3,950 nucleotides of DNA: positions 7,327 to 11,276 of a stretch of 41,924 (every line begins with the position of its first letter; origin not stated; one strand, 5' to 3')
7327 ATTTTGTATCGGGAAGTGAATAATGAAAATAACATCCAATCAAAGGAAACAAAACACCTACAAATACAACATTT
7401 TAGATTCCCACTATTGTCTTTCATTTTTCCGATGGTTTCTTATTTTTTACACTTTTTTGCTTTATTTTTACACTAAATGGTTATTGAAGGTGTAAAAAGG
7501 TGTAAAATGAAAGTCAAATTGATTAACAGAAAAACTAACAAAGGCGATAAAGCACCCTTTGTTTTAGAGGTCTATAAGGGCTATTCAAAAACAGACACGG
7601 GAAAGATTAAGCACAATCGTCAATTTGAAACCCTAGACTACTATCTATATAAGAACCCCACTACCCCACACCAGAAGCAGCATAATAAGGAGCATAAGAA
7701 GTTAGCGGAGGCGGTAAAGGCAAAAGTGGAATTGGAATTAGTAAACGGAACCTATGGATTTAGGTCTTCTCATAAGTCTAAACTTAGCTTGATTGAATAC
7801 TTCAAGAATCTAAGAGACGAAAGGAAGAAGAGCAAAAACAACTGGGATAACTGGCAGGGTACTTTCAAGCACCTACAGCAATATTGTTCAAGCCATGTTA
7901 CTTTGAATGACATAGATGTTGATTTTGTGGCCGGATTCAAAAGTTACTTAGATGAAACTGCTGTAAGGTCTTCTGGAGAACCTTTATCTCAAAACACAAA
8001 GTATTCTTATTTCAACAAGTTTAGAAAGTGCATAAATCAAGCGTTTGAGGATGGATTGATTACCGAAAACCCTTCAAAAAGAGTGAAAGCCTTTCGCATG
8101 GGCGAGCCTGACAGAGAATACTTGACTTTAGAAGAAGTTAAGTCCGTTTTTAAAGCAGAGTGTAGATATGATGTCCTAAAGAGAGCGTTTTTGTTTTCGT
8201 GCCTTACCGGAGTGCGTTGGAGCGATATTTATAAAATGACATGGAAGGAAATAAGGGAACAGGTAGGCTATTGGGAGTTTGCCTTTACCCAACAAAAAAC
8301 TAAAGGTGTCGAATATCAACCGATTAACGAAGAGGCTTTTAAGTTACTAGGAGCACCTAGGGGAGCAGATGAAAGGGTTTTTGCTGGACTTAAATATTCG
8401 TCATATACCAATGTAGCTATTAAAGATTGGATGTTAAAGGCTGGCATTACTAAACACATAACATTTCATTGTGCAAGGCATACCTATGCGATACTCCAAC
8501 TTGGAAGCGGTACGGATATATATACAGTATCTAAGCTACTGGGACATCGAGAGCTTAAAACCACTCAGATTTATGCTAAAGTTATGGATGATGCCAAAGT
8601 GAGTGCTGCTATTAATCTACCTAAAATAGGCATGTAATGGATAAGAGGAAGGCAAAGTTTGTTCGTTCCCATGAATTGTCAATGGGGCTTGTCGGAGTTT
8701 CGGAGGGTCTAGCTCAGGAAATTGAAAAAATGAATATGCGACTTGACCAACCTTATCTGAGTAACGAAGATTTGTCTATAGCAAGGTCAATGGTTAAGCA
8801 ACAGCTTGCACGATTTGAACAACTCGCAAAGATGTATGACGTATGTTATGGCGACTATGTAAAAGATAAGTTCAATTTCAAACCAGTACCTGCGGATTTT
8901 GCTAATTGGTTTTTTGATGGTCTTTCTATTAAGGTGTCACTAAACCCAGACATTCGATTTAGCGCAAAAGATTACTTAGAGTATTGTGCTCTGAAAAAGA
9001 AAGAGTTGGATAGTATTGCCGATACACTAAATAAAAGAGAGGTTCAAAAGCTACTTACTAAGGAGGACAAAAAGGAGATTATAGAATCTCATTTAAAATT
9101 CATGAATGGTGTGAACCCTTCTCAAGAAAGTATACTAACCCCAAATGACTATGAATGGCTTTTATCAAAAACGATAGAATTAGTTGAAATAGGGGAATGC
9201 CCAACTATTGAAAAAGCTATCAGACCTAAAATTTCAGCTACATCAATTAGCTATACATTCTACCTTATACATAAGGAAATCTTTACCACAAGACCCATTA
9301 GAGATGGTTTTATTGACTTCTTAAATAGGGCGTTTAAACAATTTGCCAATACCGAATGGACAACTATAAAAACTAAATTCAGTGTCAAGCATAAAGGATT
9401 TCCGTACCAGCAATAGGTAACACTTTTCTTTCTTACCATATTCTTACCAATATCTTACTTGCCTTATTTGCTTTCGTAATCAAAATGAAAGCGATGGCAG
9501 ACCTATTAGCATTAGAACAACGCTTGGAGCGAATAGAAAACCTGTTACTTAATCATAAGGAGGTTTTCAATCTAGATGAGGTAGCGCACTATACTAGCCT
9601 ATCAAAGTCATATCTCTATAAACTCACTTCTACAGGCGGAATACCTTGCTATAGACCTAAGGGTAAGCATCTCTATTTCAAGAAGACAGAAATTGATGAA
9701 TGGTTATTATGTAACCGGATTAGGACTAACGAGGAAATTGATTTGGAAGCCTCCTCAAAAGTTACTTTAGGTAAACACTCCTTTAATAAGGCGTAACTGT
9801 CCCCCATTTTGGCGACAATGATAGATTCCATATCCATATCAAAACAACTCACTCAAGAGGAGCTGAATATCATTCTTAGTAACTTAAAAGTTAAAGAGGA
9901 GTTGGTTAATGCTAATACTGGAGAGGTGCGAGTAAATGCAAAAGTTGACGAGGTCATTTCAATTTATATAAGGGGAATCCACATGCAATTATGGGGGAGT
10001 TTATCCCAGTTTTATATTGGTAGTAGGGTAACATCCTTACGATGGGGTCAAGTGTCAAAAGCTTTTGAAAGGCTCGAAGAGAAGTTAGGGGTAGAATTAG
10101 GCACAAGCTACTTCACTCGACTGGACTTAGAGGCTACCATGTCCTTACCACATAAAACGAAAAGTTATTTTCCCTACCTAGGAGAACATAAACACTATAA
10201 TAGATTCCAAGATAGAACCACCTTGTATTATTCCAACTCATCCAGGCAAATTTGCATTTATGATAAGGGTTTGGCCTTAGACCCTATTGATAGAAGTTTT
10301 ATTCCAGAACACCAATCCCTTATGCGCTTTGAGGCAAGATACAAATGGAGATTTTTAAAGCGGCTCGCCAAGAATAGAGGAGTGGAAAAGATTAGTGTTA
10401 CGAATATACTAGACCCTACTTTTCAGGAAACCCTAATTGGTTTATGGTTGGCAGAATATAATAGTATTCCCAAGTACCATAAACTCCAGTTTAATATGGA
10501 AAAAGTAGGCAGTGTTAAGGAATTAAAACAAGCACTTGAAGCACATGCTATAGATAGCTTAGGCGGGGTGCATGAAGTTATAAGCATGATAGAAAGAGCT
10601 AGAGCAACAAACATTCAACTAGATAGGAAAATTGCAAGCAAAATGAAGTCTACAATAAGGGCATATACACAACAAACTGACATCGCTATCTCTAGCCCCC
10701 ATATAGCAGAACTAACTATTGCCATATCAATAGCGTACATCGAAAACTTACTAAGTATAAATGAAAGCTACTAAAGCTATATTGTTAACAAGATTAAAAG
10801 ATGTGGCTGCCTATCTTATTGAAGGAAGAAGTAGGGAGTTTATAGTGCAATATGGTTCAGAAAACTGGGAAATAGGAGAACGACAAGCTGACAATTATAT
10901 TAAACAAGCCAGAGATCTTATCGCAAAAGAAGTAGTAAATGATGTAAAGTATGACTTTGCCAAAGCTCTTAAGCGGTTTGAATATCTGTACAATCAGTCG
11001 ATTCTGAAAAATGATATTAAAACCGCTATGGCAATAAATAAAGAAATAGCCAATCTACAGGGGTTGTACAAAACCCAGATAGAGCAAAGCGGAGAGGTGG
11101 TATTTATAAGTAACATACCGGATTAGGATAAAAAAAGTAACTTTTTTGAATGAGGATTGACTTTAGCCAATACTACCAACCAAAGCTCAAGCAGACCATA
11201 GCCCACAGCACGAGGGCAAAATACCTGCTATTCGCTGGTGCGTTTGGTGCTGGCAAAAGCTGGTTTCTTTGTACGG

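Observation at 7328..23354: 16-kb island integrated into the last 18 bp of mnmE, the same target used by SGI1-family elements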

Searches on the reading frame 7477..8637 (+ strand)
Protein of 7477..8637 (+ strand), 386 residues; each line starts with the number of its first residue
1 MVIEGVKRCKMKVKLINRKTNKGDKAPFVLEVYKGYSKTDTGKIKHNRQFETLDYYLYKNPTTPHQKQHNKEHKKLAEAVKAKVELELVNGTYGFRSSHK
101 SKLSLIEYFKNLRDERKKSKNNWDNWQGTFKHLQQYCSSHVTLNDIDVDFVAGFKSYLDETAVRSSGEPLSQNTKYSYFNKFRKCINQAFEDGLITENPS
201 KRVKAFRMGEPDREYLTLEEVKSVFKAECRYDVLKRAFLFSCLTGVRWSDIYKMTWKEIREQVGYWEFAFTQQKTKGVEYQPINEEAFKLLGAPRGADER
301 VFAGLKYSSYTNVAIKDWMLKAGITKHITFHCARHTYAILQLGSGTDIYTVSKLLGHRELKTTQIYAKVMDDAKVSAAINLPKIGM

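Call 5: search_protein_families(library=pfam, proteins=[window:7477-8637:+], max_evalue=0.01)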
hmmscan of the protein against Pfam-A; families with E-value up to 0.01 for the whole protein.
window:7477-8637:+ (386 aa): 3 families
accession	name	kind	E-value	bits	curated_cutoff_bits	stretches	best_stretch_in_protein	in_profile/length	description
PF13102.12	Phage_int_SAM_5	-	1.5e-25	89.8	22.3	1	104-201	1-94/98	Phage integrase SAM-like domain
PF00589.27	Phage_integrase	-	5.2e-19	69.1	27.1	1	215-370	2-169/172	Phage integrase family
PF17293.8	Arm-DNA-bind_5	-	9.1e-05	23.3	22.6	1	13-84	1-65/87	Arm DNA-binding domain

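Call 19: find_encoding_contigs(protein=window:7477-8637:+, flank=10000, max_places=10)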
Protein window:7477-8637:+ (386 aa): no gene with exactly this product is on record in the collection.

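Call 20: find_homologous_proteins(query=window:7477-8637:+, max_evalue=1e-20)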
Query window:7477-8637:+ (386 aa): 7490 proteins with E <= 1e-20 among 8000 candidates; the best 120 are listed.
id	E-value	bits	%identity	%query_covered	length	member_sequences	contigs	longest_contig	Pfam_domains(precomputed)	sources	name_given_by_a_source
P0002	5.8e-255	863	100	97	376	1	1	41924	PF13102.13,PF00589.28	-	-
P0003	1.5e-177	608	68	97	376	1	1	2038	PF13102.13,PF00589.28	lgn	-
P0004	4.2e-169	581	66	97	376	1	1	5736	PF13102.13,PF00589.28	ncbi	-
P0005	3.1e-160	551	63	97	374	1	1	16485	PF13102.13,PF00589.28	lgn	-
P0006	9.8e-133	461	56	97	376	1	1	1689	PF17293.9,PF13102.13,PF00589.28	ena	-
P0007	1.2e-131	457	57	95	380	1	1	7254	PF13102.13,PF00589.28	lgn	-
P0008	2.4e-131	456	55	97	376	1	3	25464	PF13102.13,PF00589.28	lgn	-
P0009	3.3e-131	456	56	97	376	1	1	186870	PF13102.13,PF00589.28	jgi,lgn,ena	-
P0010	2.1e-130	453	55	97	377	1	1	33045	PF13102.13,PF00589.28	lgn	-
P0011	3.9e-130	452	56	95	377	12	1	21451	PF13102.13,PF00589.28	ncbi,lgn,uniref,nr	ncbi:tyrosine-type recombinase/integrase [Bergeyella sp. RCAD1439]|uniref:tyrosine-type recombinase/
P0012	4.6e-130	452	54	97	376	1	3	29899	PF17293.9,PF13102.13,PF00589.28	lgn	-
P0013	1.0e-128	448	57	95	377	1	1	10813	PF17293.9,PF13102.13,PF00589.28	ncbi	-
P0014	1.3e-128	447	54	95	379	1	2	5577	PF13102.13,PF00589.28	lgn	-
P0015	1.5e-128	447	53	97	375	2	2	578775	PF13102.13,PF00589.28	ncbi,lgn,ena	-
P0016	2.4e-128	446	53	97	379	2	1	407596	PF13102.13,PF00589.28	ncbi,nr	ncbi:MAG: site-specific integrase [Flavipsychrobacter sp.]|nr:site-specific integrase [Flavipsychrob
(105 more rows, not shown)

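Call 22: find_related_loci(query=A1, collection=genome_contigs, flank=6000)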
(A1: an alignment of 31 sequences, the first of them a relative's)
Query A1 (376 aa) in genome_contigs; peptide patterns used: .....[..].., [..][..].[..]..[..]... (x = any residue, [..] = any of these).
600 stretches matched a pattern (row limit reached: there are more); 594 encode a relative of the query (tblastn E <= 1e-3); the best 80 are kept; 80 distinct loci.
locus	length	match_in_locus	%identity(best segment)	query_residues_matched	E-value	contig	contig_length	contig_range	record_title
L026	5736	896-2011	65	5-376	3e-174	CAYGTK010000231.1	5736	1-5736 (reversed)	MAG TPA_asm: uncultured Chitinophagaceae bacterium isolate ERP117304_co3_226 genome assembly, contig: NODE_20364_length_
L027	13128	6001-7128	52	1-376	8e-132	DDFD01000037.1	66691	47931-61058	MAG TPA_asm: Flavobacteriales bacterium UBA1937 UBA1937_contig_15685, whole genome shotgun sequence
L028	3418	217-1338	51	1-374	2e-126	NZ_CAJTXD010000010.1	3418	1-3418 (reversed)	MAG: uncultured Alistipes sp. isolate MGBC116833, whole genome shotgun sequence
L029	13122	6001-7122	49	1-374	5e-121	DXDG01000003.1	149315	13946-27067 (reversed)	MAG TPA_asm: Candidatus Alistipes faecigallinarum isolate 6451 CHK85__C8920_L149315_SAMEA104467302, whole genome shotgun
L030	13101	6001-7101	53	1-367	9e-121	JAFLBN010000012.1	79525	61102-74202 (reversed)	MAG: Chitinophagales bacterium isolate UWPOB_CHIT7 gnl_X_KOMCDAFO_12, whole genome shotgun sequence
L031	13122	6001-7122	51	1-376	3e-120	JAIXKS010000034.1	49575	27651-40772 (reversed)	MAG: Chitinophagales bacterium isolate UW1SPNA035 one-stage_bin035_NODE_785, whole genome shotgun sequence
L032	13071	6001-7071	52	1-368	3e-120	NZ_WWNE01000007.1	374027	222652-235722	Acidiluteibacter ferrifornacis strain S-15 scaffold7, whole genome shotgun sequence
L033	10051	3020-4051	52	34-376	8e-117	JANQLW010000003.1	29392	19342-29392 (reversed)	MAG: Bacteroidales bacterium isolate PL25a_bin.72 k99_1435422, whole genome shotgun sequence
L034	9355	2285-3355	50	1-368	4e-116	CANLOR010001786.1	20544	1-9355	uncultured Cyclobacteriaceae bacterium isolate 463.fasta genome assembly, contig: NODE_5996, whole genome shotgun sequen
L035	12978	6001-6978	54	51-376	1e-115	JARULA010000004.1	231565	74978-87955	Marinilabiliaceae bacterium ANBcel2 4, whole genome shotgun sequence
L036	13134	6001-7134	48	1-376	1e-115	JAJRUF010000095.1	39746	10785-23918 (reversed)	MAG: Gammaproteobacteria bacterium isolate Dive96_bin10.159 k141_1237077, whole genome shotgun sequence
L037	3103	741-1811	50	1-368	4e-119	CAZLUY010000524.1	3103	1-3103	MAG TPA_asm: uncultured Limnohabitans sp. isolate SRP182702_co1_149 genome assembly, contig: k141_1348864, whole genome 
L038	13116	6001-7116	48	1-374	1e-115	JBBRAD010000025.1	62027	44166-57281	MAG: Chitinophagales bacterium isolate Co_metawrap_2277 Cmw_2277_k141_21655563_length_62027_cov_49.0647, whole genome sh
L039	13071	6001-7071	49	1-368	2e-114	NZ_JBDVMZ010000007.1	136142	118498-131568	MAG: Algoriphagus sp. isolate LC.109.F.C4_184_51 LC_109_F_C4_184_51_000000000007, whole genome shotgun sequence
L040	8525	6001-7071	49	1-368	3e-114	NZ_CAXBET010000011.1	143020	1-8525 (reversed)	MAG: uncultured Algoriphagus sp. isolate ERR2762100_binner12_Refined_1 ERZ3422088.206, whole genome shotgun sequence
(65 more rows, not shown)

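Call 32: search_protein_families(library=phrogs, proteins=[window:7507-8637:+], max_evalue=0.001)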
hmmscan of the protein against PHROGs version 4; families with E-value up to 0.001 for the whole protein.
window:7507-8637:+ (376 aa): 5 families
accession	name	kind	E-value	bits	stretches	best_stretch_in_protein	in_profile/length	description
phrog_1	-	integration and excision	4.6e-45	156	1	65-368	146-444/611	integrase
phrog_216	-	integration and excision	3.6e-31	109.4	1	171-372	21-237/301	integrase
phrog_7244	-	integration and excision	1.1e-09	39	1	96-252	79-226/263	integrase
phrog_7685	-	integration and excision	1.1e-08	36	1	300-371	162-235/240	integrase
phrog_7269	-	integration and excision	5.9e-05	23.9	1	310-363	20-73/89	integrase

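Call 33: search_protein_families(library=ncbifam, proteins=[window:7507-8637:+], max_evalue=0.001)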
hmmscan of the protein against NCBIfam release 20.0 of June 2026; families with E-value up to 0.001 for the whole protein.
window:7507-8637:+ (376 aa): 8 families
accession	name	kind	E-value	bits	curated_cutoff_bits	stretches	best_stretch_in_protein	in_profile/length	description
NF040815.2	recomb_XerA_Arch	equivalog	2.6e-21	76.4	220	1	98-362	2-257/263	site-specific tyrosine recombinase/integron integrase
TIGR02225.1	recomb_XerD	equivalog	3.3e-20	72.6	329.6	2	304-361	219-276/290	site-specific tyrosine recombinase XerD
TIGR02224.1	recomb_XerC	equivalog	3.4e-19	69.3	335.15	1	97-360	2-278/295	tyrosine recombinase XerC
NF001399.0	PRK00283.1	subfamily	1.1e-16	60.9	279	1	304-362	227-286/300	tyrosine recombinase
TIGR02249.1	integrase_gron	subfamily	9.2e-16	58.1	265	1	302-363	243-304/315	integron integrase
NF011946.0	PRK15417.1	equivalog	1.3e-10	41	435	1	302-367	258-323/337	integron integrase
NF002331.0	PRK01287.1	subfamily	2.4e-10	39.9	371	1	294-359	247-312/365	site-specific tyrosine recombinase XerC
NF003462.0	PRK05084.1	equivalog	7.3e-08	31.5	267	1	316-368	301-353/360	tyrosine recombinase XerS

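Call 40: find_related_loci(query=A1, collection=viral_contigs, flank=10000)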
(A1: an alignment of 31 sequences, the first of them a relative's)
Query A1 (376 aa) in viral_contigs; peptide patterns used: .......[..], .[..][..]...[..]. (x = any residue, [..] = any of these).
199 stretches matched a pattern; 168 encode a relative of the query (tblastn E <= 1e-3); the best 80 are kept; 80 distinct loci.
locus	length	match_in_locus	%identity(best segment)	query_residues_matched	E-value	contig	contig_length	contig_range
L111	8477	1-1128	51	1-376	1e-130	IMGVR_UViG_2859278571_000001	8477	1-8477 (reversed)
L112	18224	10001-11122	50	1-374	6e-122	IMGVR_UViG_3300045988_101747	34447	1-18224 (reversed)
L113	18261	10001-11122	50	1-374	6e-122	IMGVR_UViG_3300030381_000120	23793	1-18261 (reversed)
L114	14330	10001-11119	49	1-374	5e-118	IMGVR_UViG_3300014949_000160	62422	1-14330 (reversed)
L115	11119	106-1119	51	38-376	2e-115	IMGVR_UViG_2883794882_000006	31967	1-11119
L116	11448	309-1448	46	1-376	2e-115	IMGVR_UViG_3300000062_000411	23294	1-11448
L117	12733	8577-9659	47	1-368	2e-106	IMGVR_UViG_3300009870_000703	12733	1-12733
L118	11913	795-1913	44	3-374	3e-102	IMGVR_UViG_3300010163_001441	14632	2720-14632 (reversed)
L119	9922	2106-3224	44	3-374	2e-101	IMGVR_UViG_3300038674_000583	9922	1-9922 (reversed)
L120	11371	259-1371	47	3-374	3e-101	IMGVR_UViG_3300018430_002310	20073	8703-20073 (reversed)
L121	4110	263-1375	47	3-374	4e-102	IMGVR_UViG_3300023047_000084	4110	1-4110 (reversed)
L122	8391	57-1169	47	3-374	2e-101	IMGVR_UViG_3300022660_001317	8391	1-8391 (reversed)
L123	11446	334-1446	47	3-374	3e-101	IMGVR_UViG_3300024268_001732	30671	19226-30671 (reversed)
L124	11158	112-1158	47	38-374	4e-100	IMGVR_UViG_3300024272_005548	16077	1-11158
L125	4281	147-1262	45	3-374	3e-100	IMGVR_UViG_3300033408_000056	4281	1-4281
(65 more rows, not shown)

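Call 45: search_dna_similar(query=window:7507-8637:+, collection=phages, mode=protein, max_rows=25, max_evalue=1e-20)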
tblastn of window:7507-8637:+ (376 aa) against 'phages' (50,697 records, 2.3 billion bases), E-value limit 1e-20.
Records with a match: 20; places in all: 23; records where one place covers at least 80% of the query: 11.
Best place of each record, by identity: <60% 20.
By first word of the organism name: Bacteriophage 17; Escherichia 1; Salmonella 1; Bacteroides 1.
By host as written in the record: - 17; Escherichia coli O157:H7 ATCC 43895 1; Salmonella enterica subsp. enterica serovar Kentucky 1; Bacteroides salyersiae BG8 1.
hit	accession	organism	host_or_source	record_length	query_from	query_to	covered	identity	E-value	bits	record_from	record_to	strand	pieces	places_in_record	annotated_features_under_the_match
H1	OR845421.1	Escherichia phage ECO95 1-6-1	Escherichia coli O157:H7 ATCC 43895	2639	1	374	99%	43.3%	1e-94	306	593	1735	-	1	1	record has no annotation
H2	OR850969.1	Salmonella phage S.Kent 1-2-1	Salmonella enterica subsp. enterica ...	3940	1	374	99%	43.3%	2e-92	306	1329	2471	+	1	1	record has no annotation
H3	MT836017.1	Bacteriophage sp.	human fecal samples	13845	3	374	99%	43.5%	9e-89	298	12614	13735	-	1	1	record has no annotation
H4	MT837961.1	Bacteriophage sp.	human fecal samples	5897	3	374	99%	42.2%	3e-86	290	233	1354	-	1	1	record has no annotation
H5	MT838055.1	Bacteriophage sp.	human fecal samples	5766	6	368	97%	35.4%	9e-63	223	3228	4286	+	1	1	record has no annotation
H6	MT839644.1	Bacteriophage sp.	human fecal samples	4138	3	376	99%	34.0%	1e-55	202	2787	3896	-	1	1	record has no annotation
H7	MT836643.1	Bacteriophage sp.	human fecal samples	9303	90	372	75%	44.3%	4e-66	232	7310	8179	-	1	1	record has no annotation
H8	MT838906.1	Bacteriophage sp.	human fecal samples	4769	3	371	98%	32.5%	4e-51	189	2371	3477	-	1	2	record has no annotation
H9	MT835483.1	Bacteriophage sp.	human fecal samples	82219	38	371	89%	35.0%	2e-48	181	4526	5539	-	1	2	record has no annotation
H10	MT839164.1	Bacteriophage sp.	human fecal samples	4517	38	371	89%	33.5%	8e-49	182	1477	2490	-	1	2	record has no annotation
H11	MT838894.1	Bacteriophage sp.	human fecal samples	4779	3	348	92%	32.0%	3e-43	166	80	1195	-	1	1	record has no annotation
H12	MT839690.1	Bacteriophage sp.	human fecal samples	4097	38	368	88%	30.7%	1e-35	144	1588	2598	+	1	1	record has no annotation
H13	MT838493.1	Bacteriophage sp.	human fecal samples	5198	3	282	74%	33.0%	1e-32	135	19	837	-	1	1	record has no annotation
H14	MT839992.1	Bacteriophage sp.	human fecal samples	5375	105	371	71%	34.6%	5e-43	165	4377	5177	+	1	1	record has no annotation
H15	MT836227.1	Bacteriophage sp.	human fecal samples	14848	123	371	66%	34.6%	3e-39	154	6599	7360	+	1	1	record has no annotation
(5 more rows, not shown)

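Call 54: get_annotated_region(hit=H2, flank=3000)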
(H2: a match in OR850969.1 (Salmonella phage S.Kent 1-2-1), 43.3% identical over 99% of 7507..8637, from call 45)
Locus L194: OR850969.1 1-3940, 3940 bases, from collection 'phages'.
description: UNVERIFIED_ORG: Salmonella phage S.Kent 1-2-1 clone NODE_97_length_3940_cov_3.608335 genomic sequence.
organism: Salmonella phage S.Kent 1-2-1 (NCBI taxid 3113840)
taxonomy: Viruses
host: Salmonella enterica subsp. enterica serovar Kentucky; source: wastewater; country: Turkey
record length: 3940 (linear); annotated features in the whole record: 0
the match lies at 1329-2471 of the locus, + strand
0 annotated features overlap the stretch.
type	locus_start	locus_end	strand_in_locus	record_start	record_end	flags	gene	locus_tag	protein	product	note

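Call 55: get_annotated_region(hit=H1, flank=3000)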
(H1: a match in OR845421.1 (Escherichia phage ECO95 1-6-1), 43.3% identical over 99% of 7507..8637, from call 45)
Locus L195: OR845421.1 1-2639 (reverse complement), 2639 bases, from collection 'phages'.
description: UNVERIFIED_ORG: Escherichia phage ECO95 1-6-1 clone NODE_165_length_2639_cov_3.321624 genomic sequence.
organism: Escherichia phage ECO95 1-6-1 (NCBI taxid 3113834)
taxonomy: Viruses
host: Escherichia coli O157:H7 ATCC 43895; source: wastewater; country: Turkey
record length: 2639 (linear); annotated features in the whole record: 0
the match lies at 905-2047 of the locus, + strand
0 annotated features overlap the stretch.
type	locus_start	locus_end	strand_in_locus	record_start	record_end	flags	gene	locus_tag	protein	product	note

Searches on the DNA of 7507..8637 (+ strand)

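Call 58: search_dna_similar(query=L194:1123-3940:+, collection=ecoli_genomes, mode=near, max_rows=8)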
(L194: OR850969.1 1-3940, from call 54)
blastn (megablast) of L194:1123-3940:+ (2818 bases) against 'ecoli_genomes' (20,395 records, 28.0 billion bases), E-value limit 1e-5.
No match.

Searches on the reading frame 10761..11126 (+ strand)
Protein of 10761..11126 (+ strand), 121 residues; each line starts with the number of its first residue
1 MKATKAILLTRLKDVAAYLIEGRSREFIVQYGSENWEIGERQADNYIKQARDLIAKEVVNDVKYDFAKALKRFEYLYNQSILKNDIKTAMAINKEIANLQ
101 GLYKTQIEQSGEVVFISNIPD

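Call 5: search_protein_families(library=pfam, proteins=[window:10761-11126:+], max_evalue=0.01)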
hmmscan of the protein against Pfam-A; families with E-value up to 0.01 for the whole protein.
window:10761-11126:+ (121 aa): 0 families

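Call 9: search_protein_families(library=padloc, proteins=[window:10761-11126:+], max_evalue=0.001)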
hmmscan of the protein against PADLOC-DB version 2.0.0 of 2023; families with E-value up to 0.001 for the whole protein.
window:10761-11126:+ (121 aa): 0 families

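Call 32: search_protein_families(library=phrogs, proteins=[window:10761-11126:+], max_evalue=0.001)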
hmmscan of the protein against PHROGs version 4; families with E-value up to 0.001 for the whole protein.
window:10761-11126:+ (121 aa): 1 family
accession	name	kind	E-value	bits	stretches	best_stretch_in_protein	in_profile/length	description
phrog_34910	-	unknown function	8.1e-07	30.3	1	2-97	5-100/107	-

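Call 33: search_protein_families(library=ncbifam, proteins=[window:10761-11126:+], max_evalue=0.001)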
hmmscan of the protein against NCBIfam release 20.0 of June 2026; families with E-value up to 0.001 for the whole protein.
window:10761-11126:+ (121 aa): 0 families

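Call 94: predict_structure(alignment_id=A3)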
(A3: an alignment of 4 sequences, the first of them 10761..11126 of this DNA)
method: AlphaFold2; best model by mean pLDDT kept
length: 121 residues; sequences in the alignment: 4
mean_pLDDT: 79.8   pTM: 0.51
mean pLDDT of the five models: 79.8, 79.0, 78.2, 76.7, 73.9
residues with pLDDT >= 90: 37; 70-90: 59; 50-70: 15; < 50: 10
segments of 3 or more residues with pLDDT < 50: 112-121
pLDDT, mean of each block of 10 residues (from residue 1): 77 86 90 93 92 76 73 87 91 85 70 42 38
secondary structure, 60 per line:
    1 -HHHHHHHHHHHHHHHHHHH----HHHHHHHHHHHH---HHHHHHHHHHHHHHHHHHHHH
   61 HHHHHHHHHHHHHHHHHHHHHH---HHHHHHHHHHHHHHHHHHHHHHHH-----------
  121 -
elements in order: H2-20 H25-36 H40-82 H86-109

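Call 98: fold_search(model_id=the predicted structure, library=pdb)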
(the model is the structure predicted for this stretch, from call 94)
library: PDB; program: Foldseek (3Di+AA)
matches with E <= 10: 69; with E <= 0.001: 0
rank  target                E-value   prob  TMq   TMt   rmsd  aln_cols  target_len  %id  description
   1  6lsy_A                2.3e+00  0.38  0.37  0.09   6.6        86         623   16  AAA+ ATPase, ClpL from Streptococcus pneumoniae - ATP bound (released 2021-01-27)
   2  2kat_MODEL_1_A        3.4e+00  0.14  0.33  0.35  16.2       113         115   12  Solution structure of protein BPP2914 from Bordetella parapertussis. Northeast Structural Genomics Consortium  (released 2008-12-16)
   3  9h1u_B                3.4e+00  0.14  0.32  0.25  17.3       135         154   16  Cryo-EM structure of Heterooligomeric Bacterioferritin (released 2025-10-29)
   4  3ang_C                3.4e+00  0.11  0.38  0.26  17.4       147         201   13  Crystal structure of Thermus thermophilus FadR in complex with E. coli-derived dodecyl-CoA (released 2011-03-09)
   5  4fcy_A                3.6e+00  0.09  0.32  0.09  20.1       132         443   11  Crystal structure of the bacteriophage Mu transpososome (released 2012-11-07)
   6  9pyl_B                4.3e+00  0.16  0.34  0.34  17.5       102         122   13  Crystal structure of Zn(II)-bound ZETA_2 (released 2025-10-29)
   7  4fcy_B                4.3e+00  0.09  0.32  0.09  18.8       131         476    9  Crystal structure of the bacteriophage Mu transpososome (released 2012-11-07)
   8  4evb                  4.6e+00  0.14  0.37  0.32  16.6       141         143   13  Crystal Structure HP-NAP from strain YS39 zinc soaked (20mM) (released 2012-06-27)
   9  8qt5_G                4.6e+00  0.14  0.36  0.20   9.3       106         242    9  Crystal structure of Arabidopsis thaliana 14-3-3 isoform lambda in complex with a phosphopeptide from the transcriptio (released 2023-10-25)
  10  3qo8                  4.9e+00  0.06  0.29  0.11  15.1       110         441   15  Crystal Structure of seryl-tRNA synthetase from Candida albicans (released 2011-08-03)
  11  2iw5_A                5.2e+00  0.06  0.28  0.08  14.8       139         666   14  Structural Basis for CoREST-Dependent Demethylation of Nucleosomes by the Human LSD1 Histone Demethylase (released 2006-08-09)
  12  8j0h_E                5.2e+00  0.05  0.24  0.23  19.0       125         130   16  Crystal structure of the fission yeast Rex1BD protein(C4H3.06) (released 2023-11-01)
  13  8p1z                  5.2e+00  0.05  0.22  0.09  11.0        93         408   17  Arabidopsis thaliana cytosolic seryl-tRNA synthetase in addition of dithiothreitol (DTT) (released 2024-05-22)
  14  6pv5                  5.2e+00  0.04  0.21  0.07  16.1       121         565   10  Structure of CpGH84B (released 2019-09-11)
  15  8sqr                  5.8e+00  0.12  0.36  0.29  14.3       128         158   13  Crystal Structure of Bacterioferritin (Bfr) from Brucella abortus (iron bound, F16L mutant) (released 2023-05-17)
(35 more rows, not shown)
